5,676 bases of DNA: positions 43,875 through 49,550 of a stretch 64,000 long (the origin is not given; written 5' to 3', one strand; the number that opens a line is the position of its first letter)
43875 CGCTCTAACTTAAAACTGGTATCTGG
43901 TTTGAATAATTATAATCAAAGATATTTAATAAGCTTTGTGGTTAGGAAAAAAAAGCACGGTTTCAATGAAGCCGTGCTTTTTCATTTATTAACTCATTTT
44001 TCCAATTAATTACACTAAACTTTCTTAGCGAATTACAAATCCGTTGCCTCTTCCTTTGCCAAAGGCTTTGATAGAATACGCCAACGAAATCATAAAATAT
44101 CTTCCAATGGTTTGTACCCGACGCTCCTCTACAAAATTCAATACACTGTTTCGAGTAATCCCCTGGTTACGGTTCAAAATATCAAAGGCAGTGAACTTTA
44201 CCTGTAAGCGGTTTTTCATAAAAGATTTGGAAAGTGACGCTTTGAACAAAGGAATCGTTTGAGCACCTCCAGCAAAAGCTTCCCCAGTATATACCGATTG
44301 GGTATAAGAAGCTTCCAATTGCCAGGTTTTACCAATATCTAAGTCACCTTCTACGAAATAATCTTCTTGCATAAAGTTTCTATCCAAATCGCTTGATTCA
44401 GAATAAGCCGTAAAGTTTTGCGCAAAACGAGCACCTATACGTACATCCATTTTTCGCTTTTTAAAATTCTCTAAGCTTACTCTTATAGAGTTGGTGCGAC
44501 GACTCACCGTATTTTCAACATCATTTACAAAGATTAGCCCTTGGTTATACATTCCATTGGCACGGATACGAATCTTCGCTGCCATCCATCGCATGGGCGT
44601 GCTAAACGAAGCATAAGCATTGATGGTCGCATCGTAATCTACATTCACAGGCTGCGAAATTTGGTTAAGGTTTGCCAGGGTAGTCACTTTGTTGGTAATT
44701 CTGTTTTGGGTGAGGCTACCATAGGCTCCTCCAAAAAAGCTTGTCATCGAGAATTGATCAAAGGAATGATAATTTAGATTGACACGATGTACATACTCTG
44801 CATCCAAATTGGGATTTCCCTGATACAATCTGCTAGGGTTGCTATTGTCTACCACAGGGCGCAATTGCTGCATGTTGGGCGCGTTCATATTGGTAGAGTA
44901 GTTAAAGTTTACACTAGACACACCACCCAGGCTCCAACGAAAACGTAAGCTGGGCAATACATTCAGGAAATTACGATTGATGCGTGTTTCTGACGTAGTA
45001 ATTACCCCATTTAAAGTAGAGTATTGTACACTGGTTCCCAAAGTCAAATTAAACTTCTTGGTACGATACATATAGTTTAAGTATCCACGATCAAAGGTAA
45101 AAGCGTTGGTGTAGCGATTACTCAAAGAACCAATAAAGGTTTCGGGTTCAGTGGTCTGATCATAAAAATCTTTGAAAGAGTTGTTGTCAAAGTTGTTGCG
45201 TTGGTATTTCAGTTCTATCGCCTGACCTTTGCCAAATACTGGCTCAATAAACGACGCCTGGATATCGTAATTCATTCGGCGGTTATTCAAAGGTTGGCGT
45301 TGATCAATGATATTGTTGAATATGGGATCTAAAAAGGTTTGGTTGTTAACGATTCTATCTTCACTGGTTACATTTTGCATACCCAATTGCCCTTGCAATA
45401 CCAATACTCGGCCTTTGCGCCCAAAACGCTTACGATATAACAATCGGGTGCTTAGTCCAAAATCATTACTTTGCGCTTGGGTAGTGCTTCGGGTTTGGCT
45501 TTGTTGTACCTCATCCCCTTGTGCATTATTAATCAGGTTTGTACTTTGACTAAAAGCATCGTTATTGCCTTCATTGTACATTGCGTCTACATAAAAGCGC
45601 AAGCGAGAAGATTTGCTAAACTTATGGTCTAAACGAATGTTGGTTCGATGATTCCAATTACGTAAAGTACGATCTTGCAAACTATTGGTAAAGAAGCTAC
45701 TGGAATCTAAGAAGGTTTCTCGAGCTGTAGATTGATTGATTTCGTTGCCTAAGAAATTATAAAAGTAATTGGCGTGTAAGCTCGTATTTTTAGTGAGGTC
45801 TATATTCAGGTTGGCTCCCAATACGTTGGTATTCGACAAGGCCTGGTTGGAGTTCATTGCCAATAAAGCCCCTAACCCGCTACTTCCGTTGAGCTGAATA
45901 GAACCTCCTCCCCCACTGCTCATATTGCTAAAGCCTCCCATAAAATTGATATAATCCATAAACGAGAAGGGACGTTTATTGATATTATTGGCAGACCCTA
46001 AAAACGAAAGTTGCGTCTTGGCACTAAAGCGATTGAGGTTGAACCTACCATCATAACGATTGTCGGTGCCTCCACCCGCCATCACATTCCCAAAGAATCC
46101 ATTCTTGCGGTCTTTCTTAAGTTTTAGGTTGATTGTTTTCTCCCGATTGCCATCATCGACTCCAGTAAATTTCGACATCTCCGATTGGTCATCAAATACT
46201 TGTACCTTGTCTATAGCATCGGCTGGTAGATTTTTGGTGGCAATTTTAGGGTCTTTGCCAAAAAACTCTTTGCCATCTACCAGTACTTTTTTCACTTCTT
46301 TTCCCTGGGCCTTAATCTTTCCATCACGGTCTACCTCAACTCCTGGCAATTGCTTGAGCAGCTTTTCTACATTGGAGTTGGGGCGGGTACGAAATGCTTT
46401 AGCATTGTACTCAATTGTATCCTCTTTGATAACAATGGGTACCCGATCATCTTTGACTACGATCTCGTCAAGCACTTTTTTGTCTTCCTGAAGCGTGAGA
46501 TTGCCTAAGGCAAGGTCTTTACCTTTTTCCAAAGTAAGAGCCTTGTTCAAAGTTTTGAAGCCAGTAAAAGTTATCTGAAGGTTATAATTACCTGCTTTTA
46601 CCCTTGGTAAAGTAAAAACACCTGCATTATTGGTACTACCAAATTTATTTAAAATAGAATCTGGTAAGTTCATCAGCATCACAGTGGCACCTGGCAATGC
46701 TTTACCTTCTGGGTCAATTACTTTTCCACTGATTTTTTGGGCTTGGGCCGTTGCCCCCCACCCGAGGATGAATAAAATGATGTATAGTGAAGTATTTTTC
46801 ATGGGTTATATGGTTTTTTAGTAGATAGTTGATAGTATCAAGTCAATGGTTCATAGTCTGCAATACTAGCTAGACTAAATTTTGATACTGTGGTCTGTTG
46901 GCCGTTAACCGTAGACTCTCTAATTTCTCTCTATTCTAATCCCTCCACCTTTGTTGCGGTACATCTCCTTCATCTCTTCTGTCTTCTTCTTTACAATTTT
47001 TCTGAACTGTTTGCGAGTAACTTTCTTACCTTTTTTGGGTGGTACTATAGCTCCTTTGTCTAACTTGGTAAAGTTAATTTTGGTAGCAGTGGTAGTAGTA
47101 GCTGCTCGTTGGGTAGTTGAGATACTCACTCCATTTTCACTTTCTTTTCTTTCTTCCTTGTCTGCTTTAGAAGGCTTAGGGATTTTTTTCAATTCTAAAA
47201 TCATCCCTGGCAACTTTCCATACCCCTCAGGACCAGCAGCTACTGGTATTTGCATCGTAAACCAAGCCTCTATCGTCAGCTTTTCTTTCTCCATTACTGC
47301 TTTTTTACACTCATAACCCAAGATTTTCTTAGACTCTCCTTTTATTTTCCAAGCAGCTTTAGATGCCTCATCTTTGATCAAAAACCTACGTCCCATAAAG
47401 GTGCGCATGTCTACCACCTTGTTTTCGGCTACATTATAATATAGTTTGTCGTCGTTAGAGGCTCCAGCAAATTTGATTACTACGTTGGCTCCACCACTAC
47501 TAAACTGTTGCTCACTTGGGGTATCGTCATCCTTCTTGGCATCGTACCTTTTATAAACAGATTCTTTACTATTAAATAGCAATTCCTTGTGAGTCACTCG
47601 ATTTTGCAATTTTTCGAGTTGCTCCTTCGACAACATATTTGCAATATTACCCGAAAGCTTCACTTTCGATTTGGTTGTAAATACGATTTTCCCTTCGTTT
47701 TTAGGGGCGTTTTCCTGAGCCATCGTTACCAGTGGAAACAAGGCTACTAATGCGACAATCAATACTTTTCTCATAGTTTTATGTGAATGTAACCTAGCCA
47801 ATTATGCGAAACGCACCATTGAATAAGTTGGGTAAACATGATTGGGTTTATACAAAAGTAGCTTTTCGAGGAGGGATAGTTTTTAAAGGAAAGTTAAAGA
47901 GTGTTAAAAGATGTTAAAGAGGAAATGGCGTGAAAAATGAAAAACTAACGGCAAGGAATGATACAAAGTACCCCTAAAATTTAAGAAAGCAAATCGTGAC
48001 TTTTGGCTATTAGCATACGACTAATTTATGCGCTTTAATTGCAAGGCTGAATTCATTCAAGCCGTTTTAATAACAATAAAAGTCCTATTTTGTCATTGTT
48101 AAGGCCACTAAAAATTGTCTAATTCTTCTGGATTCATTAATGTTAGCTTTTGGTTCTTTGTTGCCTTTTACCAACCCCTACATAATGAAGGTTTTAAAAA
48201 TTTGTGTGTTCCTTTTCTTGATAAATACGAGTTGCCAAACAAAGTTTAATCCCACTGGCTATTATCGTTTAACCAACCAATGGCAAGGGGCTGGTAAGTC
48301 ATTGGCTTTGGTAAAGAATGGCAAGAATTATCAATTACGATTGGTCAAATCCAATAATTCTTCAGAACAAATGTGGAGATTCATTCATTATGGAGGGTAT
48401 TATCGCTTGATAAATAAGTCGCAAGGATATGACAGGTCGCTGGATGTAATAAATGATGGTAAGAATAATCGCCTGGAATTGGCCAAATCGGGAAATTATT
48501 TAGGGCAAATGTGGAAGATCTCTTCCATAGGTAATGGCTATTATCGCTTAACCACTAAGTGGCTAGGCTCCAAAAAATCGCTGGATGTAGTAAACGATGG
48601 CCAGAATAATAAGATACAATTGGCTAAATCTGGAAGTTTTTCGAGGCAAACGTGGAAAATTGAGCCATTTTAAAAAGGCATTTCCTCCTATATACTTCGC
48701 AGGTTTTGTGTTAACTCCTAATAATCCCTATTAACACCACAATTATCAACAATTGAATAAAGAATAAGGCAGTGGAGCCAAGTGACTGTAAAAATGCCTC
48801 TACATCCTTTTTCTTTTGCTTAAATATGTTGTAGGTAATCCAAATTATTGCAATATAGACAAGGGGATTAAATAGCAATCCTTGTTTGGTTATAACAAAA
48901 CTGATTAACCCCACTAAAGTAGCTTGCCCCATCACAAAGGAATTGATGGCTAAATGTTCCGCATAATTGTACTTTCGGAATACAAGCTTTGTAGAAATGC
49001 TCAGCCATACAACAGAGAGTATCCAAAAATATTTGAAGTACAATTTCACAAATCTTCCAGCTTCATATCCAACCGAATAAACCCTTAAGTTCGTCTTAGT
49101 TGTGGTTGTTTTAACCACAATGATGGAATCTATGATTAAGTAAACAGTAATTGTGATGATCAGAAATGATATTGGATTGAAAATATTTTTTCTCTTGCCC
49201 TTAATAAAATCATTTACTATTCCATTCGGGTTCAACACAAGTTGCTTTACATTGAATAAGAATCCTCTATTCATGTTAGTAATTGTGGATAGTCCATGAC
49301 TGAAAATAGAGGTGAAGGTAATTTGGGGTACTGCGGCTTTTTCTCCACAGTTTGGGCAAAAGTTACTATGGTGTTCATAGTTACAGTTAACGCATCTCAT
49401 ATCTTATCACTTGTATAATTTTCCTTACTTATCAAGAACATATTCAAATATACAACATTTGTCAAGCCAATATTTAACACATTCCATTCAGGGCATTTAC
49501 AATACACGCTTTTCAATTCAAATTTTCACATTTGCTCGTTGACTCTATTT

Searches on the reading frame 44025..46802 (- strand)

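Call 19: search_protein_families(library=pfam, proteins=[window:44025-46802:-], max_evalue=0.001)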
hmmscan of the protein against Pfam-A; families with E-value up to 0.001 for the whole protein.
window:44025-46802:- (925 aa): 4 families
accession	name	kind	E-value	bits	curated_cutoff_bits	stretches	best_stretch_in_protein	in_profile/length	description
PF14905.12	OMP_b-brl_3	-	1e-33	117.5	27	1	459-909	2-408/408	Outer membrane protein beta-barrel family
PF13620.12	CarboxypepD_reg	-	6.4e-15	55.7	32.3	1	24-105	2-82/82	Carboxypeptidase regulatory-like domain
PF13715.12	CarbopepD_reg_2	-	4.2e-14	52.8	32.2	1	24-116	1-88/88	CarboxypepD_reg-like domain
PF08308.17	PEGA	-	0.0005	20.4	20.8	0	64-99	28-63/71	PEGA domain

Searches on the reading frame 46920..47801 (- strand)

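Call 85: search_protein_families(library=pfam, proteins=[window:46920-47801:-], max_evalue=0.00001)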
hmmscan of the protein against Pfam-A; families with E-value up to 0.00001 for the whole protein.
window:46920-47801:- (293 aa): 2 families
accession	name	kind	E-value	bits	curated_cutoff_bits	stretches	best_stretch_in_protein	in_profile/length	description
PF09697.16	Porph_ging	-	9.7e-14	52.2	25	1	171-203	49-81/81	Protein of unknown function (Porph_ging)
PF22252.2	PNGase_F-II_N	-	1.2e-12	48.3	27.6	1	127-206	53-135/173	N-glycanase peptide, N-terminal domain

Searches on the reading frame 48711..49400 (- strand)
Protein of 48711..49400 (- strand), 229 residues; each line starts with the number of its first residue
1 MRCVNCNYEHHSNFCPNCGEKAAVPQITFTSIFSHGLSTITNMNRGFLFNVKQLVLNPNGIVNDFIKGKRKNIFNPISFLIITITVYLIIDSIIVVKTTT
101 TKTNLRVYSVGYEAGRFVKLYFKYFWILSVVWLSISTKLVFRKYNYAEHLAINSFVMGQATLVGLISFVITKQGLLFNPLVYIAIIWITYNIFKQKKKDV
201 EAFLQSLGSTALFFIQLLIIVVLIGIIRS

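Call 109: search_protein_families(library=pfam, proteins=[window:48711-49400:-], max_evalue=0.00001)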
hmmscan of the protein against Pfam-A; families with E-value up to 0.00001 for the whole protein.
window:48711-49400:- (229 aa): 1 family
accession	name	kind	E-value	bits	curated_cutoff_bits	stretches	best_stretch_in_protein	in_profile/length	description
PF12412.13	DUF3667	-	1.5e-09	37.7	27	1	45-87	2-44/45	Protein of unknown function (DUF3667)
